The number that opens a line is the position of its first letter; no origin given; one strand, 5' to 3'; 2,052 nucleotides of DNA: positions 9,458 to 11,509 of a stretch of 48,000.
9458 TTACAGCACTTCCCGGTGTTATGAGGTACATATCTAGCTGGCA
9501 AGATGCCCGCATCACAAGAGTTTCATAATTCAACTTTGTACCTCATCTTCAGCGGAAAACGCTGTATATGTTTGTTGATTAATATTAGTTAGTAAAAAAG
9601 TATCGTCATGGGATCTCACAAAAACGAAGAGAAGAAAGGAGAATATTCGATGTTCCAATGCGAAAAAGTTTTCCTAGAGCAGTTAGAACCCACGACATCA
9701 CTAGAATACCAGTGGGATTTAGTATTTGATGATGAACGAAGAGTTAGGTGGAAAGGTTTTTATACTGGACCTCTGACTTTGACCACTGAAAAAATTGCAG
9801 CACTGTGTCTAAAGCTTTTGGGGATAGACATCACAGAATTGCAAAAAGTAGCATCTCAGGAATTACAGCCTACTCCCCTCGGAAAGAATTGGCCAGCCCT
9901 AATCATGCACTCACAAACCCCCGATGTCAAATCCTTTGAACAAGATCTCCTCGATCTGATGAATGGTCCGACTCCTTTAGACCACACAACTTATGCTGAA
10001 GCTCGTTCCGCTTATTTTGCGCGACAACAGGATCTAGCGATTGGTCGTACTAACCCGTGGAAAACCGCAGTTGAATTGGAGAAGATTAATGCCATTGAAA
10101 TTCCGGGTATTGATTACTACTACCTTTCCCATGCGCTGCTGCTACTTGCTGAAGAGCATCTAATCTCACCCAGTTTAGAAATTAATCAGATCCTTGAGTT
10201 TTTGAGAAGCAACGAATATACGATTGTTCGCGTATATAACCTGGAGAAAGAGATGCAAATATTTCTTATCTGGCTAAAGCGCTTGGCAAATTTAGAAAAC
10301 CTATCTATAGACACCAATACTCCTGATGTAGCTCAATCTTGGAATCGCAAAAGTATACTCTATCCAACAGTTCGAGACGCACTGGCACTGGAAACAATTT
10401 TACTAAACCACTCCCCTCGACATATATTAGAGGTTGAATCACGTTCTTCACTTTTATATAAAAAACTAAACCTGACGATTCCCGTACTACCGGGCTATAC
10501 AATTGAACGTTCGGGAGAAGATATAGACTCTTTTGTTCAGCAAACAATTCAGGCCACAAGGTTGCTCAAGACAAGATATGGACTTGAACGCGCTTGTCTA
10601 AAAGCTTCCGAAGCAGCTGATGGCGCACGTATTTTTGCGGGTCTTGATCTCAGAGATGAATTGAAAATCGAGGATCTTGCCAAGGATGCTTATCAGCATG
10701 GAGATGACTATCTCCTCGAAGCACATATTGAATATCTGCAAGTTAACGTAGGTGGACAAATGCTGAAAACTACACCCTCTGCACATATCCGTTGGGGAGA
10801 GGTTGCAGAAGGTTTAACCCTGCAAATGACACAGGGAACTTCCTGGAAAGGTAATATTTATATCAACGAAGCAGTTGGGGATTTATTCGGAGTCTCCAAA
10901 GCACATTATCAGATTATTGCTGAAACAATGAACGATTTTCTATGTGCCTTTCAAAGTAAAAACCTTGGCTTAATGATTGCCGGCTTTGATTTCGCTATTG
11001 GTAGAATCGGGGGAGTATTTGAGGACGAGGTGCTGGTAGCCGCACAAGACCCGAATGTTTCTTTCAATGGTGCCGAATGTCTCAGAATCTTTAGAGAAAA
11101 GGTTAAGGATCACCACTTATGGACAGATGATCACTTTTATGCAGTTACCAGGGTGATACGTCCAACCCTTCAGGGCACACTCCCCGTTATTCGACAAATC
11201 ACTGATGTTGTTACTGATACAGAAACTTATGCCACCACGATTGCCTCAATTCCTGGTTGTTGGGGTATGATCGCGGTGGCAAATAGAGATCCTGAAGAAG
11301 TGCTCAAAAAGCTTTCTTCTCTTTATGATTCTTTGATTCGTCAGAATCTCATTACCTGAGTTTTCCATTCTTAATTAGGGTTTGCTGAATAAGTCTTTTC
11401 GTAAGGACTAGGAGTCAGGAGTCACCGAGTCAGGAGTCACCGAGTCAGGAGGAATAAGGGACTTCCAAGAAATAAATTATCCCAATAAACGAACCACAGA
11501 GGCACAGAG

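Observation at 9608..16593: Orphan L-2,3-diaminopropionate islet: ATP-grasp-like protein + SbnA + SbnB + diiron HDO + EamA exporter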

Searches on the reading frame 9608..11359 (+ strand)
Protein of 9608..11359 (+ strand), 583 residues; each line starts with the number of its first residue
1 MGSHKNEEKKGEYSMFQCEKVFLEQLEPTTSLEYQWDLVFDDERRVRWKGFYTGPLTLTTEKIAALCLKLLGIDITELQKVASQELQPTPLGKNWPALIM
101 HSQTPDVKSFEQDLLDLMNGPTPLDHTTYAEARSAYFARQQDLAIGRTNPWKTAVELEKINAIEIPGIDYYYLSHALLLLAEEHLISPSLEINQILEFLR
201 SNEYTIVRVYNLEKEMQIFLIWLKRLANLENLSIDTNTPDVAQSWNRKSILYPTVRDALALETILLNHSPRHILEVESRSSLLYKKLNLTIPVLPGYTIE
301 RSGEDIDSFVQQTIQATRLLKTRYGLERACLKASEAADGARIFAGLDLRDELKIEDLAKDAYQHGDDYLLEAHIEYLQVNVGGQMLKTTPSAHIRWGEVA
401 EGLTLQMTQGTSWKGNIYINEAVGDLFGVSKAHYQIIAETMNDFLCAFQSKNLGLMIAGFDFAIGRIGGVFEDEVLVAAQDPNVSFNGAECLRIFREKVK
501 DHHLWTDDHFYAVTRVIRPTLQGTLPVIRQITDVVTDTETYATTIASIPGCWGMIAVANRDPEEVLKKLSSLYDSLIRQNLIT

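Call 3: search_protein_families(library=pfam, proteins=[window:9608-11359:+], max_evalue=0.01)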
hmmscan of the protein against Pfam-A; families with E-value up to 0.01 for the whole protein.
window:9608-11359:+ (583 aa): 0 families

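Call 7: search_protein_families(library=ncbifam, proteins=[window:9608-11359:+], max_evalue=0.01)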
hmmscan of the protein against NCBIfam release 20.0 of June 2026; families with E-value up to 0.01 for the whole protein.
window:9608-11359:+ (583 aa): 0 families

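Call 8: find_homologous_proteins(query=window:9608-11359:+, max_evalue=0.001)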
Query window:9608-11359:+ (583 aa): 107 proteins with E <= 0.001 among 8000 candidates.
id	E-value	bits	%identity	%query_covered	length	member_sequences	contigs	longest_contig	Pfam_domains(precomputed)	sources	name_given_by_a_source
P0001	0.0e+0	1313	99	100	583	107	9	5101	-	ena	-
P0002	0.0e+0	1141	88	97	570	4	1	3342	-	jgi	jgi:hypothetical protein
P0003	0.0e+0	1026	79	97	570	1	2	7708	-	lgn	-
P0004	0.0e+0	1010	78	97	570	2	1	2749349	-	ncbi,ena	-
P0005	6.1e-246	836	66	97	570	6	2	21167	-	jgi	jgi:hypothetical protein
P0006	2.8e-245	833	65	97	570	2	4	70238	-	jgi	jgi:hypothetical protein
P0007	7.9e-212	723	58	97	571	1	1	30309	-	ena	-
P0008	1.4e-198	679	53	97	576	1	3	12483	-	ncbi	-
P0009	1.3e-192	660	51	97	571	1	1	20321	-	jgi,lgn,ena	-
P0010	2.4e-192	659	52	97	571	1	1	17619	-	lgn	-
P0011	1.0e-188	647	51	97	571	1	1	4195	-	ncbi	-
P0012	1.3e-185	636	53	95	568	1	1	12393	-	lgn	-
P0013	3.1e-185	635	51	97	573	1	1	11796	-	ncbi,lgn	-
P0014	5.3e-184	631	52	97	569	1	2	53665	-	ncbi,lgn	-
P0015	2.8e-183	629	49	97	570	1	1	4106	-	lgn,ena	-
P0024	1.7e-156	540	46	97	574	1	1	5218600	-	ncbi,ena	-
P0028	1.3e-151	524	44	97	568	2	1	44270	-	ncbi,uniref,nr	ncbi:hypothetical protein [uncultured Microscilla sp.]|uniref:hypothetical protein n=1 Tax=unculture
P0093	6.1e-115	403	40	94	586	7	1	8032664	-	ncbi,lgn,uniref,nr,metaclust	ncbi:hypothetical protein SLA_2954 [Streptomyces laurentii]|uniref:Uncharacterized protein n=1 Tax=S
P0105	2.5e-89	318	36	93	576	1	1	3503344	-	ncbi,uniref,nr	ncbi:hypothetical protein RND59_04135 [Vibrio ruber]|uniref:hypothetical protein n=1 Tax=Vibrio rube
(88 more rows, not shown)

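Call 10: find_encoding_contigs(protein=P0093, flank=10000, max_places=2)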
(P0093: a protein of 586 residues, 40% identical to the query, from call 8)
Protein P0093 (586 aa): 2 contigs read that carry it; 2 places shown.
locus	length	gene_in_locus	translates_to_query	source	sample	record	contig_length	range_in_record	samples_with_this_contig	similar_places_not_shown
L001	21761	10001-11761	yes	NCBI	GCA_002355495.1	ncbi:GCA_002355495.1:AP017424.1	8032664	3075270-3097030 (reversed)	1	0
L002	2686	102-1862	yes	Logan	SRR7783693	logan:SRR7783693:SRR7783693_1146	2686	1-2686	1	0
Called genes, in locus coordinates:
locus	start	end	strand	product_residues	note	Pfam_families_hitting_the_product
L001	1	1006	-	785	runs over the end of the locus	PF26549:Tricorn_N, PF00400:WD40 (faint), PF07676:PD40 (faint), PF25174:Beta-prop_THOC3 (faint), PF26550:Tricorn_2nd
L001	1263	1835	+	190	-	PF00440:TetR_N, PF16859:TetR_C_11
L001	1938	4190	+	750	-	PF03176:MMPL, PF12349:Sterol-sensing (weak), PF03176:MMPL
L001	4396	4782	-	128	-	PF04686:SsgA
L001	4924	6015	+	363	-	PF01891:CbiM, PF13190:PDGLE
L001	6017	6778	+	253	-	PF02361:CbiQ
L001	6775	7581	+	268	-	PF00005:ABC_tran, PF13304:AAA_21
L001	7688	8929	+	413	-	-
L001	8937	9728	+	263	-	PF00106:adh_short, PF08659:KR (faint), PF13561:adh_short_C2, PF23441:SDR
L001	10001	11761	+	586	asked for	-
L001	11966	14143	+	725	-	PF01266:DAO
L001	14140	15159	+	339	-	-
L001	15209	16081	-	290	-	PF00892:EamA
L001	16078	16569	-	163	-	PF04073:tRNA_edit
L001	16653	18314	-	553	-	PF05223:MecA_N (weak), PF00905:Transpeptidase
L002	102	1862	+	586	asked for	-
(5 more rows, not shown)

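Call 11: find_encoding_contigs(protein=P0105, flank=10000, max_places=2)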
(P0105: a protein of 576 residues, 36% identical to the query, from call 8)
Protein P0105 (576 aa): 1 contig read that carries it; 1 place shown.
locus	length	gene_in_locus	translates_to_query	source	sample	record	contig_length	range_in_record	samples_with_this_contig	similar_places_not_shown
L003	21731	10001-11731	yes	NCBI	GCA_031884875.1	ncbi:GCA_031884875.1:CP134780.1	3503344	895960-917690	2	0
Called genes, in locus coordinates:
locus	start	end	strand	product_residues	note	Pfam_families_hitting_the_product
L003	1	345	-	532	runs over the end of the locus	PF00528:BPD_transp_1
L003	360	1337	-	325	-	PF01547:SBP_bac_1, PF13531:SBP_bac_11, PF13416:SBP_bac_8, PF13343:SBP_bac_6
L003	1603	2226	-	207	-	PF02441:Flavoprotein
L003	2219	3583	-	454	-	PF01225:Mur_ligase, PF08245:Mur_ligase_M, PF02875:Mur_ligase_C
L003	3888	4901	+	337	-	PF00316:FBPase, PF18913:FBPase_C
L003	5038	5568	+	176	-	PF00719:Pyrophosphatase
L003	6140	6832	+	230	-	PF03070:TENA_THI-4, PF14518:Haem_oxygenas_2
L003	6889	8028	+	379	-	PF00155:Aminotran_1_2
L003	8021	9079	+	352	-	PF00070:Pyr_redox (faint), PF07992:Pyr_redox_2, PF13241:NAD_binding_7 (faint), PF13434:Lys_Orn_oxgnase, PF13738:Pyr_redox_3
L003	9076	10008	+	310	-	PF02668:TauD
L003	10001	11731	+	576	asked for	-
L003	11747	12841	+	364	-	PF02958:EcKL, PF07914:DUF1679, PF01636:APH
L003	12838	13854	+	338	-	PF00005:ABC_tran, PF13304:AAA_21 (weak)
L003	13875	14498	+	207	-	-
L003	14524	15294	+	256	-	PF01061:ABC2_membrane, PF12698:ABC2_membrane_3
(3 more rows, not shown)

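Call 12: find_encoding_contigs(protein=P0028, flank=10000, max_places=2)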
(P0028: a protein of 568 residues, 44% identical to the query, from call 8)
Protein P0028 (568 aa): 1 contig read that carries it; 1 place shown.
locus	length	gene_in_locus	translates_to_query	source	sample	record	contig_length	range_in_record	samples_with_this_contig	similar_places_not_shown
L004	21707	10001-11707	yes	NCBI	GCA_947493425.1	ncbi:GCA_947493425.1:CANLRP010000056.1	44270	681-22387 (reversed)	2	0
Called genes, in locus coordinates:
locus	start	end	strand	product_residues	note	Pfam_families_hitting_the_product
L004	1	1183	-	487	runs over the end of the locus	PF00924:MS_channel_2nd, PF00027:cNMP_binding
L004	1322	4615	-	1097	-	PF05170:AsmA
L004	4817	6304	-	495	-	-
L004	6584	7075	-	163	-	PF01641:SelR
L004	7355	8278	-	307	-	PF04116:FA_hydroxylase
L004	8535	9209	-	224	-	PF01791:DeoC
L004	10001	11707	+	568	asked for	-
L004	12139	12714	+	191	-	-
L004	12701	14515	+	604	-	-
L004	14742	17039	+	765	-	PF00384:Molybdopterin, PF01568:Molydop_binding (weak)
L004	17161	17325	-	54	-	-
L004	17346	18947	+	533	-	-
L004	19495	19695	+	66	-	-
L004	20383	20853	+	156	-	-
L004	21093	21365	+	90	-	-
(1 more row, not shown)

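Call 13: find_encoding_contigs(protein=P0004, flank=10000, max_places=2)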
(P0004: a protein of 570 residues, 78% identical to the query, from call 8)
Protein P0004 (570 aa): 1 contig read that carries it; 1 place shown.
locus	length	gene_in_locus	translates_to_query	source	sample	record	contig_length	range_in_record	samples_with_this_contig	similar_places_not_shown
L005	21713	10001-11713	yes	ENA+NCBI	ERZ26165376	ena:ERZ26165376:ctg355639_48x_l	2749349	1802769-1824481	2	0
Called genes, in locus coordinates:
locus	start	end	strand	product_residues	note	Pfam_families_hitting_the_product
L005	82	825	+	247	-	PF03291:mRNA_G-N7_MeTrfase (weak), PF13489:Methyltransf_23, PF13847:Methyltransf_31 (weak), PF08241:Methyltransf_11, PF08242:Methyltransf_12, PF13649:Methyltransf_25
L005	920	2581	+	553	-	PF00497:SBP_bac_3, PF10613:Lig_chan-Glu_bd, PF00528:BPD_transp_1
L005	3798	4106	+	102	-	-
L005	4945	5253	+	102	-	-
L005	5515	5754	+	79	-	-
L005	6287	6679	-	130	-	-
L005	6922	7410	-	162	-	PF14690:Zn_ribbon_ISL3, PF13542:HTH_Tnp_ISL3 (weak)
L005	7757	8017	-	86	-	-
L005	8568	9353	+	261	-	PF13489:Methyltransf_23 (weak), PF13649:Methyltransf_25, PF13847:Methyltransf_31, PF08241:Methyltransf_11, PF08242:Methyltransf_12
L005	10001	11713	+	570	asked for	-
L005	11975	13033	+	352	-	PF00892:EamA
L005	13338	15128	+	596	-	PF01266:DAO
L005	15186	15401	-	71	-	-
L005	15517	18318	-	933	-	PF00128:Alpha-amylase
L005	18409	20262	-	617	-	PF02922:CBM_48 (weak), PF00128:Alpha-amylase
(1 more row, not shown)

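Call 14: find_encoding_contigs(protein=P0006, flank=10000, max_places=2)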
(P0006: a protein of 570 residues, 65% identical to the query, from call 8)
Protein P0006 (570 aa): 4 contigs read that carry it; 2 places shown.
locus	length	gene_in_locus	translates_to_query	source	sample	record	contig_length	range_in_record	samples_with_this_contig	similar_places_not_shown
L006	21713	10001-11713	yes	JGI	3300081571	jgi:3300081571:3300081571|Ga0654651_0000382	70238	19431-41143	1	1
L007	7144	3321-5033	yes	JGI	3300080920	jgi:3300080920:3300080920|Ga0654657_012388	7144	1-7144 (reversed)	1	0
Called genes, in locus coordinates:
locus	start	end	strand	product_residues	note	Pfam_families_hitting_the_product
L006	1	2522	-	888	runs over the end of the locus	PF18019:Cas3_HD, PF18395:Cas3_C (faint), PF00270:DEAD (faint), PF22590:Cas3-like_C_2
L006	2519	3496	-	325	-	PF08279:HTH_11, PF13280:WYL, PF25583:WCX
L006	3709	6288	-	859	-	PF00133:tRNA-synt_1, PF01406:tRNA-synt_1e (faint), PF09334:tRNA-synt_1g, PF13603:tRNA-synt_1_2, PF00133:tRNA-synt_1 (weak), PF08264:Anticodon_1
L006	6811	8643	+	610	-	PF01266:DAO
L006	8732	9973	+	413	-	PF13302:Acetyltransf_3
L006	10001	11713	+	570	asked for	-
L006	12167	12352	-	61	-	PF02798:GST_N, PF22441:CLIC-like_N (weak), PF13417:GST_N_3, PF13409:GST_N_2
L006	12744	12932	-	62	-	-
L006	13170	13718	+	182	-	PF01797:Y1_Tnp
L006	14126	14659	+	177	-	-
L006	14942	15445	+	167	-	PF12770:CHAT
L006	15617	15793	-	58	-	-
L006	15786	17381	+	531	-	PF06723:MreB_Mbl, PF00012:HSP70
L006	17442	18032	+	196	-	PF05685:Uma2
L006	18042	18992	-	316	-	-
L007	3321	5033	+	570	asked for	-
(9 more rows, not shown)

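Call 15: find_encoding_contigs(protein=P0024, flank=10000, max_places=2)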
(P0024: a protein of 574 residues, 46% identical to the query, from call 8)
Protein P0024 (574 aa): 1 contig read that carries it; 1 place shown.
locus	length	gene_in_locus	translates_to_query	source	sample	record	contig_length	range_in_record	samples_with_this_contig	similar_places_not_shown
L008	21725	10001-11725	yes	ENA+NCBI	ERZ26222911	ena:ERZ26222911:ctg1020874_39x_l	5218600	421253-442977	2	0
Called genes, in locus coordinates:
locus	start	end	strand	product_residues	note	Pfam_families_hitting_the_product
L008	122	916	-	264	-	-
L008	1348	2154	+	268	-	-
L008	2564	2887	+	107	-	-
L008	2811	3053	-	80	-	-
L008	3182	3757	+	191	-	PF00282:Pyridoxal_deC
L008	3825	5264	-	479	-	PF22842:Pel9A-like_beta_helix (weak), PF01483:P_proprotein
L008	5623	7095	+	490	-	PF27052:Lysyl_endopep_N, PF13365:Trypsin_2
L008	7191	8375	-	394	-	PF00756:Esterase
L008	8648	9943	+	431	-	PF04389:Peptidase_M28 (weak), PF01546:Peptidase_M20, PF07687:M20_dimer (weak)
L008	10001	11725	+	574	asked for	-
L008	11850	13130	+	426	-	PF00486:Trans_reg_C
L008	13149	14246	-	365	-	-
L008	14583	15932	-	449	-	-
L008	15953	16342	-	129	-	-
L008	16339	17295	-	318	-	PF04542:Sigma70_r2, PF08281:Sigma70_r4_2, PF04545:Sigma70_r4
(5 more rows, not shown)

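Call 28: search_solved_structures(query=window:9608-11359:+, max_evalue=10)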
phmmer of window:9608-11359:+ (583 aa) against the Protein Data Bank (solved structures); distinct sequences matched with E-value up to 10: 3.
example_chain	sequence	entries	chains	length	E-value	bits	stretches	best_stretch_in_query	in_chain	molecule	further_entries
6tad_A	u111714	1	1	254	0.51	12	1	471-531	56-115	SLT domain-containing protein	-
6ta9_A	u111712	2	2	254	0.52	12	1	471-531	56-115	SLT domain-containing protein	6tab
6taf_A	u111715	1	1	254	0.52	12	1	471-531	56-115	SLT domain-containing protein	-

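Call 46: predict_structure(alignment_id=A2)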
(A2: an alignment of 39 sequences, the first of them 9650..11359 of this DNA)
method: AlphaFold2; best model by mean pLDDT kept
length: 569 residues; sequences in the alignment: 39
mean_pLDDT: 93.6   pTM: 0.91
mean pLDDT of the five models: 93.6, 93.5, 92.9, 92.6, 92.4
residues with pLDDT >= 90: 480; 70-90: 82; 50-70: 7; < 50: 0
segments of 3 or more residues with pLDDT < 50: none
pLDDT, mean of each block of 10 residues (from residue 1): 93 90 94 93 96 98 96 91 93 85 84 93 95 97 97 96 98 98 95 93 98 96 91 94 94 91 96 96 95 98 97 96 77 96 94 95 92 95 94 88 94 96 98 95 95 96 94 87 85 84 95 96 93 95 95 96 97
secondary structure, 60 per line:
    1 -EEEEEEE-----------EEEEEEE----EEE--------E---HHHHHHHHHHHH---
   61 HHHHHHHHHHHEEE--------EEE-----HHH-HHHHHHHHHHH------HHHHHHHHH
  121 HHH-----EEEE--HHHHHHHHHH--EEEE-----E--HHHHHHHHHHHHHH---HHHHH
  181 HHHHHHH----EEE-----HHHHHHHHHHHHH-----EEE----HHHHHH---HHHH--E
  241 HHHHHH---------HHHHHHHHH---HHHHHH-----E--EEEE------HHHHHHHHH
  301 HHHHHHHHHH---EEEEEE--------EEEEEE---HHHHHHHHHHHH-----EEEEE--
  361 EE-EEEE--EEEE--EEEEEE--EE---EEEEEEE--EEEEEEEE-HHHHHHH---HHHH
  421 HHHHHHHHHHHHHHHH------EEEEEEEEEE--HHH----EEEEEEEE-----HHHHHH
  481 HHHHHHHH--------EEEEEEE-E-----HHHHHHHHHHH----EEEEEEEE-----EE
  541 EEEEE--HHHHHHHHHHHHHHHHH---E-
elements in order: E2-8 E20-26 E31-33 H46-57 H61-71 E72-74 E83-85 H95-105 H112-123 E129-132 H135-144 E147-150 H159-172 H176-187 E192-194 H200-212 E218-220 H225-230 H234-237 H241-246 H256-264 H268-273 E282-285 H292-310 E314-319 E328-333 H337-348 E354-358 E364-367 E370-373 E376-381 E389-395 E398-405 H407-413 H417-436 E443-452 E462-469 H475-488 E497-503 H511-521 E526-533 E539-545 H548-564

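Call 50: fold_search(model_id=the predicted structure, library=pdb)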
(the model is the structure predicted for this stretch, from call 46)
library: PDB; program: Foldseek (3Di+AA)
matches with E <= 10: 898; with E <= 0.001: 121
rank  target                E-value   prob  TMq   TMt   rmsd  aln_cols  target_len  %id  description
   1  8zux_A                2.2e-11  1.00  0.42  0.40  10.1       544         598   10  Structure of G668R-hPCC (released 2025-11-19)
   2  3v4s_B                2.9e-11  1.00  0.42  0.58   8.1       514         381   12  Crystal Structure of ADP-ATP complex of purK: N5-carboxyaminoimidazole ribonucleotide synthetase (released 2013-02-13)
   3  8zuy_A                3.4e-11  1.00  0.43  0.38  10.0       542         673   10  Structure of M695D-hPCC (released 2025-11-19)
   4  8ynq_D                5.2e-11  1.00  0.47  0.63   7.6       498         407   12  ATP-grasp peptide ligase from Streptomyces (released 2025-02-19)
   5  8ynq_C                6.5e-11  1.00  0.47  0.62   8.0       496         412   13  ATP-grasp peptide ligase from Streptomyces (released 2025-02-19)
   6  3q2o_A                1.3e-10  1.00  0.41  0.58   9.2       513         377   11  Crystal Structure of purK: N5-carboxyaminoimidazole ribonucleotide synthetase (released 2011-10-26)
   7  3wvq_C                1.7e-10  1.00  0.46  0.59  11.9       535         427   12  Structure of ATP grasp protein (released 2014-11-19)
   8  2yl2_B                2.0e-10  1.00  0.42  0.48  12.3       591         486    9  Crystal structure of human acetyl-CoA carboxylase 1, biotin carboxylase (BC) domain (released 2011-06-15)
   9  3rv3_B                2.0e-10  1.00  0.38  0.46  10.7       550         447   10  Crystal structure of E.coli biotin carboxylase in complex with two ADP and one Mg ion (released 2011-05-18)
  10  7kc7_A                2.1e-10  1.00  0.42  0.51   8.0       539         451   12  Biotin Carboxylase domain of Thermophilic 2-Oxoglutarate Carboxylase bound to ADP without Magnesium with disordered ph (released 2021-01-27)
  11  5vyz_A                2.2e-10  1.00  0.41  0.23  10.4       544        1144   12  Crystal structure of Lactococcus lactis pyruvate carboxylase in complex with cyclic-di-AMP (released 2017-08-16)
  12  3r5h_A                2.5e-10  1.00  0.41  0.57   8.1       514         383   11  Crystal Structure of ADP-AIR complex of purK: N5-carboxyaminoimidazole ribonucleotide synthetase (released 2012-03-21)
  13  7r8q_B                2.6e-10  1.00  0.41  0.56   8.6       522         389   11  Closed form of SAOUHSC_02373 in complex with ADP, citrate, Mg2+ and Na+ (released 2022-09-14)
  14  2v58_B                2.8e-10  1.00  0.37  0.45  10.3       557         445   10  CRYSTAL STRUCTURE OF BIOTIN CARBOXYLASE FROM E.COLI IN COMPLEX WITH POTENT INHIBITOR 1 (released 2009-01-13)
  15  3wvq_B                6.0e-10  1.00  0.49  0.63   9.0       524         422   13  Structure of ATP grasp protein (released 2014-11-19)
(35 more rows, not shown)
